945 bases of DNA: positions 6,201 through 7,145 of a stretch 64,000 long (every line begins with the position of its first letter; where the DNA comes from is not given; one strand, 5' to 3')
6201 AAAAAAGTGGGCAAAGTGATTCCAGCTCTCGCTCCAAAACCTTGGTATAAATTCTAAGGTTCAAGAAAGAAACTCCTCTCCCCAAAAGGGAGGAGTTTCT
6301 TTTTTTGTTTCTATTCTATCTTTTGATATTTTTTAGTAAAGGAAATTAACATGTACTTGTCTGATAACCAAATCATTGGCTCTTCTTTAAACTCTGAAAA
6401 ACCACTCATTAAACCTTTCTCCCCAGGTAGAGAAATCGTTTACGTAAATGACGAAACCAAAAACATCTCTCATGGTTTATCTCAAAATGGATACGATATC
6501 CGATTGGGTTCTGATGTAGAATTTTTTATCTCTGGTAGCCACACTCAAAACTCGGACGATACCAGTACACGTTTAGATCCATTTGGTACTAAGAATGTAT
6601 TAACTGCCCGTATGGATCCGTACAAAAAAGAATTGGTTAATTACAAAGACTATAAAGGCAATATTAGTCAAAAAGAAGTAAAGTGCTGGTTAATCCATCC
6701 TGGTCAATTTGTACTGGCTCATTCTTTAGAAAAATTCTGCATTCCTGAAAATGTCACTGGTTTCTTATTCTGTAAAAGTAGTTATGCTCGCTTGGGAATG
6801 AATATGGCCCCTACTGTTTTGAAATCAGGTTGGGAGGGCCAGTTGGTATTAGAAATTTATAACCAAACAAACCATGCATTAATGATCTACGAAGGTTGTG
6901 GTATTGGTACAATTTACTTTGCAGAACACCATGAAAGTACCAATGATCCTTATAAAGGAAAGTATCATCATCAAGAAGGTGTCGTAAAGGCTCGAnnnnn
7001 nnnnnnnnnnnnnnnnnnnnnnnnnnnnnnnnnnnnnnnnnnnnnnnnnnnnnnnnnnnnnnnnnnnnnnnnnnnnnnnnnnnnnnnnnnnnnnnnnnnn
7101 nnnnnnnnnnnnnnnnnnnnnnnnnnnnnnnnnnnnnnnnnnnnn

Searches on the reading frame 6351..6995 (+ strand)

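Call 63: search_protein_families(library=pfam, proteins=[window:6351-6995:+], max_evalue=0.01)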
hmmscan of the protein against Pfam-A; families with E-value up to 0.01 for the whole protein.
window:6351-6995:+ (215 aa): 2 families
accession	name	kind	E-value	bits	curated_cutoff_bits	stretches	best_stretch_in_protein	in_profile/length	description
PF22769.1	DCD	-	4.8e-23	82.4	27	1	42-192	25-152/153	dCTP deaminase-like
PF00692.24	dUTPase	-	6.9e-06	26.3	22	1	117-195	28-106/129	dUTPase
